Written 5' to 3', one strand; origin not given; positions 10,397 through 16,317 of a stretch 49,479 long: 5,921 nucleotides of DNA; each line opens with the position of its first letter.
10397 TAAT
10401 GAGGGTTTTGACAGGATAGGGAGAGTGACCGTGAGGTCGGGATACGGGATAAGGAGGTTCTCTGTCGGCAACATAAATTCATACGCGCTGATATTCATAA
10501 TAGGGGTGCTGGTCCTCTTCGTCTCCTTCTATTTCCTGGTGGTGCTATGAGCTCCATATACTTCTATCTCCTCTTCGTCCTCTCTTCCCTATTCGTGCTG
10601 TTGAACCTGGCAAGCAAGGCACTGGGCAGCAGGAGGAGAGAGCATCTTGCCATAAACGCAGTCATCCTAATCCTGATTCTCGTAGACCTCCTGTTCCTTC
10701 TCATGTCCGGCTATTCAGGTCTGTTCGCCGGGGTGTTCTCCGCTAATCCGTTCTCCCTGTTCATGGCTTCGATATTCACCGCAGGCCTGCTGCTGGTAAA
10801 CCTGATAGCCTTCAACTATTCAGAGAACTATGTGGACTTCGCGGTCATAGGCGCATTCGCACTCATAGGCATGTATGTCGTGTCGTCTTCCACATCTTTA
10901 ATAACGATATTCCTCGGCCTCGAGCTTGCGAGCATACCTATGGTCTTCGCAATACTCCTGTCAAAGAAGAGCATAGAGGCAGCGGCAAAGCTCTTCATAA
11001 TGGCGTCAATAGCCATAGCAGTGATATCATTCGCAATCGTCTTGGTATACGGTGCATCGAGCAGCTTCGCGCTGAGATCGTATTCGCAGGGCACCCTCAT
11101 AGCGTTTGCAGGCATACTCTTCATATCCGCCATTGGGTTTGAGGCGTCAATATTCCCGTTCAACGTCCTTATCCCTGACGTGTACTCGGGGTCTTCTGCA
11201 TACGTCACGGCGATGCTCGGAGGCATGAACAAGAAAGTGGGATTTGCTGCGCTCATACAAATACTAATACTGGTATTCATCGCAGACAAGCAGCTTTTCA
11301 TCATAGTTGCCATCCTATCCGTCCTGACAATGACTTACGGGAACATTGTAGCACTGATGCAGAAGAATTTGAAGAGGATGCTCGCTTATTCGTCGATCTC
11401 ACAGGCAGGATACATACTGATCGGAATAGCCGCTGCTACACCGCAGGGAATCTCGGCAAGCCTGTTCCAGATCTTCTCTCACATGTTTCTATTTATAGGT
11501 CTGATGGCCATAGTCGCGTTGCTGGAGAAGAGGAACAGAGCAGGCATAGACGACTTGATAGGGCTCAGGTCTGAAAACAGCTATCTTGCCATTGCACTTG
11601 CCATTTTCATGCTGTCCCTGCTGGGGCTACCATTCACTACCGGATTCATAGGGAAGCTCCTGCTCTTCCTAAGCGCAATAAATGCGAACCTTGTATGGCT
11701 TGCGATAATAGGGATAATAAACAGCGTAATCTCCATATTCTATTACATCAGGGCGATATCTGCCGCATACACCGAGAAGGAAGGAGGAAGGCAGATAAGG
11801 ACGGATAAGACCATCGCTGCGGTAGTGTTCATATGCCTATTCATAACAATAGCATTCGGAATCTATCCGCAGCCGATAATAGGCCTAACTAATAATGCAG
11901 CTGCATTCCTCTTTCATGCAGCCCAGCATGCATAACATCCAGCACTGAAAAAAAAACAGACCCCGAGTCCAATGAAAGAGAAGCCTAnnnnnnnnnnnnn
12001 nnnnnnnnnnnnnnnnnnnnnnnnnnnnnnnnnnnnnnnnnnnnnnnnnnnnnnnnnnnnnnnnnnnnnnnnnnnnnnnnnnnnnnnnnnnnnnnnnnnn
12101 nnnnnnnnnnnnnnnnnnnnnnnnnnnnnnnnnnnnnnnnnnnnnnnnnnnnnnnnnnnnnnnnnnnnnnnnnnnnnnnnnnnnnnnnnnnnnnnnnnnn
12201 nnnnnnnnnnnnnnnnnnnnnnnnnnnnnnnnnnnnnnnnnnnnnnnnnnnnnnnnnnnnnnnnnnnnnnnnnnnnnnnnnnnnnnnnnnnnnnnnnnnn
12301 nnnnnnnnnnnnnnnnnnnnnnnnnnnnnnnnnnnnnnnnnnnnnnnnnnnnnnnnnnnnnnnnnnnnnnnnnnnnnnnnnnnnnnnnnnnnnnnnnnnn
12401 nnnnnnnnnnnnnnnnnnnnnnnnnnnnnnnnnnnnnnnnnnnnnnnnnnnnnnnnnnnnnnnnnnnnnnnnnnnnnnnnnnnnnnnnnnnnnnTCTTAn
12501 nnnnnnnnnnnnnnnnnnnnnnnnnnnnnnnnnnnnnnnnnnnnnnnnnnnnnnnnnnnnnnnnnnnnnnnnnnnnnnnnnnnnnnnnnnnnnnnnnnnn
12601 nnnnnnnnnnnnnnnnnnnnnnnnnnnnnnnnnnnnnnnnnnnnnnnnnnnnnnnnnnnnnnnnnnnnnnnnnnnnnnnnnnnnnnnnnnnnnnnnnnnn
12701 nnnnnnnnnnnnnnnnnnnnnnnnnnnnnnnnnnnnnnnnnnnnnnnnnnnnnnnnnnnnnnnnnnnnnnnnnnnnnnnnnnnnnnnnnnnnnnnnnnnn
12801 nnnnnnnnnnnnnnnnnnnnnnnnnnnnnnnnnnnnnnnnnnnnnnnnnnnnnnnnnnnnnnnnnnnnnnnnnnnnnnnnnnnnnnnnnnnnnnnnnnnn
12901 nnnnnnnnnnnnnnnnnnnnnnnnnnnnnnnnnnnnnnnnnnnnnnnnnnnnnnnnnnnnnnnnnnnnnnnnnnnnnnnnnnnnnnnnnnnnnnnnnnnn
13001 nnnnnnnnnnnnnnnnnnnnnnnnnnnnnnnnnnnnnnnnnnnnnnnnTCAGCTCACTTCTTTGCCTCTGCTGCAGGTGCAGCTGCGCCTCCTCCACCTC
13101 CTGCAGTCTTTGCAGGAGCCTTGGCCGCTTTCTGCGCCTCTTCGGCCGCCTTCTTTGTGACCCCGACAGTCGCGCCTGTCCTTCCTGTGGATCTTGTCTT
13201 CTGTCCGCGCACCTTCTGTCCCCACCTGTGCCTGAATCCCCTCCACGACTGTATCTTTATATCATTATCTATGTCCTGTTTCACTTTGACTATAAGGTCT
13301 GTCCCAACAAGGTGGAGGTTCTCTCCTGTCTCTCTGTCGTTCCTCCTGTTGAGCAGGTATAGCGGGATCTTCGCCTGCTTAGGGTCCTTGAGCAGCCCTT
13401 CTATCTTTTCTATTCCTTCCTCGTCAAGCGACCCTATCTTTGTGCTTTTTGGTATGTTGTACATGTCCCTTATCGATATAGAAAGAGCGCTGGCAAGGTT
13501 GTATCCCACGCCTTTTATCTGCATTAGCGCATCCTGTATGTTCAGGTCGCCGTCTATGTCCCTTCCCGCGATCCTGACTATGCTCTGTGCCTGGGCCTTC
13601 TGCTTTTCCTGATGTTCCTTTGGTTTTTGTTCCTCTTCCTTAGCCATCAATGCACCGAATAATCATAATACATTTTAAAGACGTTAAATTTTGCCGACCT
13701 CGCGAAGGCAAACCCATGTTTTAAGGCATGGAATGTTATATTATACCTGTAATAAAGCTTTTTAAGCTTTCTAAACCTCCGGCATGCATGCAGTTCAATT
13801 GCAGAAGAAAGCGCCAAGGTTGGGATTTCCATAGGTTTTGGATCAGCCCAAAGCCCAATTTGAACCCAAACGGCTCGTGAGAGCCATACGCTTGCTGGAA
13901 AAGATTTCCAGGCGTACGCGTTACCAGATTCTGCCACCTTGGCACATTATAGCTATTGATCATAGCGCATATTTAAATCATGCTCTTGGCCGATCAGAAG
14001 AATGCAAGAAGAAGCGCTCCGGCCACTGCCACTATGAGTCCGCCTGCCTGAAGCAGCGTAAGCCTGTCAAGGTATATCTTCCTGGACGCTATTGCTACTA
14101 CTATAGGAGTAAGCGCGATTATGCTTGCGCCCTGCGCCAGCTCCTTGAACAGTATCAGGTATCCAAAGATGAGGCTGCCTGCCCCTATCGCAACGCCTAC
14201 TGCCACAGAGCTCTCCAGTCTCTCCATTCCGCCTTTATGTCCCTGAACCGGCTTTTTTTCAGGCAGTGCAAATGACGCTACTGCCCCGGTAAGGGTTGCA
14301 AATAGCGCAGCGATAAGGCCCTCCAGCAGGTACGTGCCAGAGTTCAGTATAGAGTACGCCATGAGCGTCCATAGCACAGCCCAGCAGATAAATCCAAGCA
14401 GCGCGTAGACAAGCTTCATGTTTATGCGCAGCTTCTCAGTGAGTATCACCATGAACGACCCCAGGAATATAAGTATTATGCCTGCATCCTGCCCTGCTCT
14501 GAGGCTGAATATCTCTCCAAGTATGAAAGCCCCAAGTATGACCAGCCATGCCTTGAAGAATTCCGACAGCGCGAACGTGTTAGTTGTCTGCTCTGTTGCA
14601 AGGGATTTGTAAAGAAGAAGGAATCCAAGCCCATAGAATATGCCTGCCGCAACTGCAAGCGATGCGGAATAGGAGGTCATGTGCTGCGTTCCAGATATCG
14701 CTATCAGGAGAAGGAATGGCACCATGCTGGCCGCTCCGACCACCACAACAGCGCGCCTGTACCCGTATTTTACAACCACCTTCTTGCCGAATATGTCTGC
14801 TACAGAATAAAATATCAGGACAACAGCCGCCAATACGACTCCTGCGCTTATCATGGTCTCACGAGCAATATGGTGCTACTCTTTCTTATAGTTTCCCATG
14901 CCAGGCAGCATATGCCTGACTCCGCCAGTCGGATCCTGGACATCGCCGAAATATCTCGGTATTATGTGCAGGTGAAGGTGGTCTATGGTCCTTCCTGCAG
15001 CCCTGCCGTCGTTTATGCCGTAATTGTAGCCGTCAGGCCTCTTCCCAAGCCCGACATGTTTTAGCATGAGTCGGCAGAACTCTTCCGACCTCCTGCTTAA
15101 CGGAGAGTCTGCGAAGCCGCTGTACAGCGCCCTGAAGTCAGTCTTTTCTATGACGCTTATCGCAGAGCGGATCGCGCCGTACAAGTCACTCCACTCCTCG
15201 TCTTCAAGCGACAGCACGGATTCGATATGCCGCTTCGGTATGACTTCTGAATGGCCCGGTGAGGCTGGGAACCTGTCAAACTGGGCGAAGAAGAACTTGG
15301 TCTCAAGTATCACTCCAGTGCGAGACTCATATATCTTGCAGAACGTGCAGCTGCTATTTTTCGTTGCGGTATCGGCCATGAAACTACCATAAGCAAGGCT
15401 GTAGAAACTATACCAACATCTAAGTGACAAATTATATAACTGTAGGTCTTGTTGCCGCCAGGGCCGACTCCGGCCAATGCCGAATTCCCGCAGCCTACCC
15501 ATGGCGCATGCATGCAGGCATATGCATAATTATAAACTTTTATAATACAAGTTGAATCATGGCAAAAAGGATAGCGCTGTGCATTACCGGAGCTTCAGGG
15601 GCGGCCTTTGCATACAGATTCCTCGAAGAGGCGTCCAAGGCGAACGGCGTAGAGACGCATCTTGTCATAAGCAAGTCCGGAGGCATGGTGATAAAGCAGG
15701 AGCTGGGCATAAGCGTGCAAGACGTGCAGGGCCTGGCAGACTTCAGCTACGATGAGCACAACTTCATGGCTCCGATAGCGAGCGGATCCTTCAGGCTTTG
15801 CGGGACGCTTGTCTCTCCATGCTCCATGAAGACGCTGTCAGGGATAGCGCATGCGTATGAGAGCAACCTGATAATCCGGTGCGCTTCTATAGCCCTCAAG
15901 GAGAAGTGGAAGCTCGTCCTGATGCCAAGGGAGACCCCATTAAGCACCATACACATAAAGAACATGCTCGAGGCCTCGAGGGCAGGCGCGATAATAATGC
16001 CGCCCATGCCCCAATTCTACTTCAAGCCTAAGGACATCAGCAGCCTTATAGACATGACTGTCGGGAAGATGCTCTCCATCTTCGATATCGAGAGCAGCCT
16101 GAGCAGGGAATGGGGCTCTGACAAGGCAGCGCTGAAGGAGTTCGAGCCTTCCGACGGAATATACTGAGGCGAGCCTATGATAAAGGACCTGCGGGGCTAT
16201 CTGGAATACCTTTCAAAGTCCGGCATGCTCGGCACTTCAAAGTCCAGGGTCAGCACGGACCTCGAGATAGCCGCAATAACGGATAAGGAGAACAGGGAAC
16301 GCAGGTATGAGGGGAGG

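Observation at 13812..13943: Hidden tRNA-Ser(GGA) interrupted by two introns, one at the non-canonical T-loop position 59/60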

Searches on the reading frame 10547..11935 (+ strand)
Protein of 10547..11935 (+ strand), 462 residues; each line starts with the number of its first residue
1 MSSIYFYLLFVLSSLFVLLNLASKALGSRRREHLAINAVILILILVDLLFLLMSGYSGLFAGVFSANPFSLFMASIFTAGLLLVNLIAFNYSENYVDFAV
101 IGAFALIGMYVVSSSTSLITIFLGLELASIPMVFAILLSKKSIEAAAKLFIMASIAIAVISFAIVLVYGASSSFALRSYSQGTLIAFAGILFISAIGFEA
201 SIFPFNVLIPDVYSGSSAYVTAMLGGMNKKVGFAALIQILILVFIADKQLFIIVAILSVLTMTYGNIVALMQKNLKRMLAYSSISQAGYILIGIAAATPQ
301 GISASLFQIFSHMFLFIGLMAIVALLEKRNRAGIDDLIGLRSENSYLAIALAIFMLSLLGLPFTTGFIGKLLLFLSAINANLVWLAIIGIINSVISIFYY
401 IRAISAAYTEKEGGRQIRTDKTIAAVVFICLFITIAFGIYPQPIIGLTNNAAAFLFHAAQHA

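Call 30: search_protein_families(library=pfam, proteins=[window:10547-11935:+], max_evalue=0.001)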
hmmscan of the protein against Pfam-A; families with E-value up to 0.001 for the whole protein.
window:10547-11935:+ (462 aa): 1 family
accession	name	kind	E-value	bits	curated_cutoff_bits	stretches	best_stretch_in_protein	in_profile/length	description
PF00361.26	Proton_antipo_M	-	2.9e-49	168.3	21.5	1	115-396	1-294/294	NADH:quinone oxidoreductase/Mrp antiporter, TM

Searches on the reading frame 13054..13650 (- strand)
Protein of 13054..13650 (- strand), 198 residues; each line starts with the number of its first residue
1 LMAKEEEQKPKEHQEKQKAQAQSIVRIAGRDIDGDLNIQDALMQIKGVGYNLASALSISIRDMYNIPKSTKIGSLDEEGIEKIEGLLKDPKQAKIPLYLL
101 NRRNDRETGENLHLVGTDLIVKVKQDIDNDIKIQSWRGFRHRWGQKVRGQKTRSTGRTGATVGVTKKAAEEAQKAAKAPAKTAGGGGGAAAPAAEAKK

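Call 8: find_homologous_proteins(query=window:13054-13650:-, max_evalue=1e-10)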
Query window:13054-13650:- (198 aa): 760 proteins with E <= 1e-10 among 1634 candidates; the best 120 are listed.
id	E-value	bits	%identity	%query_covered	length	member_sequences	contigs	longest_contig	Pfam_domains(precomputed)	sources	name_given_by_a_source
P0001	1.9e-120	417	100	99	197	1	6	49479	PF00416.28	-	-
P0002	6.5e-116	403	97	99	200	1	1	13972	PF00416.28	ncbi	ncbi:MAG: 30S ribosomal protein S13 [Candidatus Micrarchaeaceae archaeon]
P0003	5.1e-110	384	96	83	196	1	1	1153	PF00416.28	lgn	-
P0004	2.0e-109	382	96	91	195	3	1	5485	PF00416.28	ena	-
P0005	1.6e-90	320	81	83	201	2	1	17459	PF00416.28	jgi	-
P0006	1.9e-89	316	76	83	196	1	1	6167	PF00416.28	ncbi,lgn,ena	-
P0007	3.9e-88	312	74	83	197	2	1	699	PF00416.28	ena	-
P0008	2.3e-85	303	76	83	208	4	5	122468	PF00416.28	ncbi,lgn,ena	-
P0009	4.7e-85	302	76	91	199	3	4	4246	PF00416.28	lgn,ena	-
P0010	9.4e-85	301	71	83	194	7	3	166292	PF00416.28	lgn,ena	-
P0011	2.1e-82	294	73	90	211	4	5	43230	PF00416.28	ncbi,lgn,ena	-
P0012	8.3e-82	292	73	88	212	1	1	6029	PF00416.28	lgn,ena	-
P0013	2.6e-81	290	71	97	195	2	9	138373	PF00416.28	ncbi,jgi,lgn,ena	jgi:small subunit ribosomal protein S13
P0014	2.6e-81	290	71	91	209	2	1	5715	PF00416.28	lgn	-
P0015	4.7e-81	289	68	83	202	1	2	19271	PF00416.28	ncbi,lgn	-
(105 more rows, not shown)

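Call 10: find_related_loci(query=A1, collection=genome_contigs, flank=3000)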
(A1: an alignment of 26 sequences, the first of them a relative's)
Query A1 (197 aa) in genome_contigs; peptide patterns used: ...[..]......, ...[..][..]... (x = any residue, [..] = any of these).
536 stretches matched a pattern; 472 encode a relative of the query (tblastn E <= 1e-3); the best 80 are kept; 80 distinct loci.
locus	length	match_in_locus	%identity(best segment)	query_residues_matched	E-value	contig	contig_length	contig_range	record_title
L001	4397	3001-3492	76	1-164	9e-83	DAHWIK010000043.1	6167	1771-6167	MAG TPA_asm: Candidatus Micrarchaeota archaeon isolate clean1294 k141_368014, whole genome shotgun sequence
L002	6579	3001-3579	72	1-192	6e-81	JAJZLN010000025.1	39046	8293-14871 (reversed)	MAG: Candidatus Micrarchaeota archaeon isolate MAS3.bin124 NODE_1850_length_39046_cov_1.878543, whole genome shotgun seq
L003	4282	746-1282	73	1-179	7e-80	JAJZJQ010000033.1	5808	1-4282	MAG: Candidatus Micrarchaeota archaeon isolate LSA5.bin54 NODE_20710_length_5808_cov_2.059145, whole genome shotgun sequ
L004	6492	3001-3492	71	1-164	2e-79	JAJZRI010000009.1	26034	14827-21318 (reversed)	MAG: Candidatus Micrarchaeota archaeon isolate SKS1.bin82 NODE_3273_length_26034_cov_4.158374, whole genome shotgun sequ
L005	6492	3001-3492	71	1-164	2e-79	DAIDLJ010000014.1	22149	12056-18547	MAG TPA_asm: Candidatus Micrarchaeota archaeon isolate clean425 NODE_14_length_22149_cov_3.043494, whole genome shotgun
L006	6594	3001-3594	72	1-197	2e-78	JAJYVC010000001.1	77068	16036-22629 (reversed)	MAG: Candidatus Micrarchaeota archaeon isolate FK1.bin66 NODE_299_length_77068_cov_1.802628, whole genome shotgun sequen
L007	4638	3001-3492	68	1-164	2e-75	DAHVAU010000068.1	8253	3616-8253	MAG TPA_asm: Candidatus Micrarchaeota archaeon isolate clean2084 k141_397519, whole genome shotgun sequence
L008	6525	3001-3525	67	1-163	7e-74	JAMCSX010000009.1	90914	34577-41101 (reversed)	MAG: Candidatus Marsarchaeota archaeon isolate FK_Sedi_A_Bin.195 NODE_352_length_90914_cov_4.72463, whole genome shotgun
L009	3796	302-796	64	12-176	8e-69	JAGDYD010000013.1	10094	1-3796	MAG: Candidatus Micrarchaeota archaeon isolate KMA_Bin02 NODE_1736_length_10094_cov_3.579042, whole genome shotgun seque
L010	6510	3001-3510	61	1-169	5e-68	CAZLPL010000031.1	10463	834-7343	MAG TPA_asm: Candidatus Micrarchaeota archaeon isolate SRP226684_co1_72 genome assembly, contig: NODE_5074_length_10463_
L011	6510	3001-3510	60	1-169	4e-67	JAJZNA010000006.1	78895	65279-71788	MAG: Candidatus Micrarchaeota archaeon isolate MAS3.bin65 NODE_443_length_78895_cov_2.145795, whole genome shotgun seque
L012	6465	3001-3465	64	21-175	2e-65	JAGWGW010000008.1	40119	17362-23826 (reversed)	MAG: Candidatus Micrarchaeota archaeon isolate REEA6 REEA6-150_996, whole genome shotgun sequence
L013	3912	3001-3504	61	1-173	3e-65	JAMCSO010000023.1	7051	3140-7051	MAG: Candidatus Marsarchaeota archaeon isolate FK_Sedi_A_Bin.208 NODE_29974_length_7051_cov_3.48989, whole genome shotgu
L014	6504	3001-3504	61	1-173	4e-65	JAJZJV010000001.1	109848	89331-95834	MAG: Candidatus Micrarchaeota archaeon isolate LSA5.bin73 NODE_143_length_109848_cov_5.092626, whole genome shotgun sequ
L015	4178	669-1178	57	13-196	2e-64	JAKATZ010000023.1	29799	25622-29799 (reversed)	MAG: Candidatus Micrarchaeota archaeon isolate YP3.bin123 NODE_1859_length_29799_cov_2.42646, whole genome shotgun seque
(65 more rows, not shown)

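Call 55: find_encoding_contigs(protein=P0002, flank=3000, max_places=2)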
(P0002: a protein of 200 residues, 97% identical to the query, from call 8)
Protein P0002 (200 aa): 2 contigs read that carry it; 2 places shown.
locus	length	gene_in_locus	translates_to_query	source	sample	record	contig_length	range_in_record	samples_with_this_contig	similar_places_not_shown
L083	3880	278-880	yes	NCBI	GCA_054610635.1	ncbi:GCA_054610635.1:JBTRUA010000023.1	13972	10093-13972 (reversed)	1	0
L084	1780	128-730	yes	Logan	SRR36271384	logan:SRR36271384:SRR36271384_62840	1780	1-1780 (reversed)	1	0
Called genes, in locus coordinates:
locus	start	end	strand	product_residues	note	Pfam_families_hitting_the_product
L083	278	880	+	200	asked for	PF00416:Ribosomal_S13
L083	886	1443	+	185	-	PF22421:SYY_C-terminal (weak), PF01479:S4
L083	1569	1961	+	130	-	PF00411:Ribosomal_S11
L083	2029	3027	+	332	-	PF13175:AAA_15 (faint), PF00005:ABC_tran, PF13304:AAA_21 (weak), PF13732:DrrA1-3_C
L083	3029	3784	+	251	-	PF01061:ABC2_membrane, PF12698:ABC2_membrane_3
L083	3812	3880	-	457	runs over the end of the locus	PF00361:Proton_antipo_M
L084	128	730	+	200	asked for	PF00416:Ribosomal_S13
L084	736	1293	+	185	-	PF22421:SYY_C-terminal (weak), PF01479:S4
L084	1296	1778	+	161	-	?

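Call 56: find_encoding_contigs(protein=P0005, flank=3000, max_places=2)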
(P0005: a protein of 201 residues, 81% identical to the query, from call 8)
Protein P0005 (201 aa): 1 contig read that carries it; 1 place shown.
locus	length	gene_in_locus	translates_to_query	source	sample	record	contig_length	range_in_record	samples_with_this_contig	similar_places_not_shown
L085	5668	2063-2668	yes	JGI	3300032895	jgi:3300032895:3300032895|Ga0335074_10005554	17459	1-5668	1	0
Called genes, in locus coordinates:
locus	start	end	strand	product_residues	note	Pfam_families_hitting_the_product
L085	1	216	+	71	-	?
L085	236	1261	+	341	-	PF02574:S-methyl_trans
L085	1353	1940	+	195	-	-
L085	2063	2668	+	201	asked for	PF00416:Ribosomal_S13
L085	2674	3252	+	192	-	PF01479:S4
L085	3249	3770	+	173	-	PF00411:Ribosomal_S11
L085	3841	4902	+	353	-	-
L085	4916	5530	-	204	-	PF06168:DUF981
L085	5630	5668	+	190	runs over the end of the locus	-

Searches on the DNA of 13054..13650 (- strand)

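Call 60: search_rna_families(sources=[L031, L032, L048, L067, L078], threshold=gathering, show_alignments=1)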
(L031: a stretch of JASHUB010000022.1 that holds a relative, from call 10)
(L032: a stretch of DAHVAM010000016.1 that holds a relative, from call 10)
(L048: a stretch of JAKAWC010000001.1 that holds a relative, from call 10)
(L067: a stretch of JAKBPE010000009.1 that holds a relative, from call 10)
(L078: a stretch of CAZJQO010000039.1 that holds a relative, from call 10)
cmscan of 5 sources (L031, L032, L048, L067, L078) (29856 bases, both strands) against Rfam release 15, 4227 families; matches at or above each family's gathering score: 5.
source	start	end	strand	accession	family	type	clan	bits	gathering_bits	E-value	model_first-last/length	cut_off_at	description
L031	2793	2888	+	RF00005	tRNA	Gene; tRNA;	CL00001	47.2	29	2.8e-07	1-71/71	no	tRNA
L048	2203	2299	+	RF00005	tRNA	Gene; tRNA;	CL00001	47.1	29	2.9e-07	1-71/71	no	tRNA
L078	42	139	+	RF00005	tRNA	Gene; tRNA;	CL00001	46.5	29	4.4e-07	1-71/71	no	tRNA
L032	394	490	+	RF00005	tRNA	Gene; tRNA;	CL00001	41.7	29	8.7e-06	1-71/71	no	tRNA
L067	1122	1217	+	RF00005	tRNA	Gene; tRNA;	CL00001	41.4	29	1.1e-05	1-71/71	no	tRNA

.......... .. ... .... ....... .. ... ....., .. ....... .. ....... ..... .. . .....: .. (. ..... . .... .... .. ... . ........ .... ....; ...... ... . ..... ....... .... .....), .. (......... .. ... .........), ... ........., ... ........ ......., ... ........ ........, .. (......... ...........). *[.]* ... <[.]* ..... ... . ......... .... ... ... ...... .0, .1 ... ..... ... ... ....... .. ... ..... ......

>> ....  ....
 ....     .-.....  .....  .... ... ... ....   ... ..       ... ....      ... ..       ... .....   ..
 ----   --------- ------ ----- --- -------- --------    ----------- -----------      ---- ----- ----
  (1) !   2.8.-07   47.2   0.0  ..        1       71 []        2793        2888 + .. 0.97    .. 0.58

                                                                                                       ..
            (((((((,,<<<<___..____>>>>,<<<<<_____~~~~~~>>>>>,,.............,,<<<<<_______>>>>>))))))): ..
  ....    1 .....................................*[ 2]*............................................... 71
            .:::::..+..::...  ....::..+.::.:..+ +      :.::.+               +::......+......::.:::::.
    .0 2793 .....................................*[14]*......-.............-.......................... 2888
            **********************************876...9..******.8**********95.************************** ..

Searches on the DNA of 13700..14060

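Call 5: search_rna_families(source=window, start=13700, end=14060, threshold=evalue, max_evalue=10, show_alignments=4)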
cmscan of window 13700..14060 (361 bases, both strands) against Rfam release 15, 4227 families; matches with E-value up to 10: 3.
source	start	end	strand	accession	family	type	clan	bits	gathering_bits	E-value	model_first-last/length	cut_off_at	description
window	13717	13777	+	RF04089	mir-753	Gene; miRNA;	-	28.8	62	0.00047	1-62/62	no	mir-753 microRNA precursor family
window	13824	13866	-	RF01046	WLE3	Cis-reg;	-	18.6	50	0.13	1-44/44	no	Wingless localisation element 3 (WLE3)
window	13869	13938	+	RF01702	Cyano-2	Gene; sRNA;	-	10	40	3.2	1-204/204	no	Cyano-2 RNA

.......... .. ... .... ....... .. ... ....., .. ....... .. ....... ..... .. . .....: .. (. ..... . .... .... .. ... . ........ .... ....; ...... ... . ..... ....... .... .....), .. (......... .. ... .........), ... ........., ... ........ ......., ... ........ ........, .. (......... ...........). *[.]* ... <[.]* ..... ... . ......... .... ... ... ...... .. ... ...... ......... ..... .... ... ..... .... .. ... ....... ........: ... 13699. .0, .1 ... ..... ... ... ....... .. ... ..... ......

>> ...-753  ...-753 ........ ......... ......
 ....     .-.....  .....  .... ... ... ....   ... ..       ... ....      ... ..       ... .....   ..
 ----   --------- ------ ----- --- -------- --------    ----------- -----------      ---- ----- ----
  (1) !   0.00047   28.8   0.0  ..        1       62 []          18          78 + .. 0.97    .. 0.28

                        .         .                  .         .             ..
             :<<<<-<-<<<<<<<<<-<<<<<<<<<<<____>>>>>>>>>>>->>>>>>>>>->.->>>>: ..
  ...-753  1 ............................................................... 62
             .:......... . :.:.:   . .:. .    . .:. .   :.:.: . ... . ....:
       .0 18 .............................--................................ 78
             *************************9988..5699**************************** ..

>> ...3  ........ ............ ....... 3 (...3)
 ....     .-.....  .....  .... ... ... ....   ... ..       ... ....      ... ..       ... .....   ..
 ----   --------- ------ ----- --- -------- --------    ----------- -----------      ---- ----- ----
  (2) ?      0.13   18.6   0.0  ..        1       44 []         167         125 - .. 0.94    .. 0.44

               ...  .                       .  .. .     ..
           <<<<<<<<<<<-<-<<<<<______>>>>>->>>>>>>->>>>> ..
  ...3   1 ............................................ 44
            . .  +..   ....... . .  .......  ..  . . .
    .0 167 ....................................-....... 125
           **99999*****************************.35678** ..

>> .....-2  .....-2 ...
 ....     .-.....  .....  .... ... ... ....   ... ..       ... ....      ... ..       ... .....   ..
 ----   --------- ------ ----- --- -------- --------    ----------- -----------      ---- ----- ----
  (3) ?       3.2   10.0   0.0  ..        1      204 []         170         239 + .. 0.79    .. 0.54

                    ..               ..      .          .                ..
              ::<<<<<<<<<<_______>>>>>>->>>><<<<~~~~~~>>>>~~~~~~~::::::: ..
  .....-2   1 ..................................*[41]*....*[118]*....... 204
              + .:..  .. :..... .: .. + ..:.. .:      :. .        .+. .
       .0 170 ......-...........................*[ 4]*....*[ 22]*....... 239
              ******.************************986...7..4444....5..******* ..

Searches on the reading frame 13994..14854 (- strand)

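Call 27: search_protein_families(library=pfam, proteins=[window:13994-14854:-], max_evalue=0.00001)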
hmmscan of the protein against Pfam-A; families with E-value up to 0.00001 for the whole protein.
window:13994-14854:- (286 aa): 1 family
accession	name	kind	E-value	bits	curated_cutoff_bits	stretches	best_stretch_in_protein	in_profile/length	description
PF00892.27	EamA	-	1.7e-12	48.2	28.2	1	4-137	2-134/135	EamA-like transporter family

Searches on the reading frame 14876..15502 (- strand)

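Call 27: search_protein_families(library=pfam, proteins=[window:14876-15502:-], max_evalue=0.00001)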
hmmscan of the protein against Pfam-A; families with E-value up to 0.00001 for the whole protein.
window:14876-15502:- (208 aa): 2 families
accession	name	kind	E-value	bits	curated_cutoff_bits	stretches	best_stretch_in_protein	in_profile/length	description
PF01230.28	HIT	-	1.6e-17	64.4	21.5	1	60-184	4-96/98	HIT domain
PF11969.13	DcpS_C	-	7.7e-07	30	24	0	51-119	1-71/114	Scavenger mRNA decapping enzyme C-term binding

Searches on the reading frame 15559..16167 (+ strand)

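Call 27: search_protein_families(library=pfam, proteins=[window:15559-16167:+], max_evalue=0.00001)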
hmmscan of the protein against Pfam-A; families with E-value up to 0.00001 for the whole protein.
window:15559-16167:+ (202 aa): 1 family
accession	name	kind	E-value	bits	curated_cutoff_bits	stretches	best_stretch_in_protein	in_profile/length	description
PF02441.25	Flavoprotein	-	2.3e-37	128.6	22.7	1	3-172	1-159/162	Flavoprotein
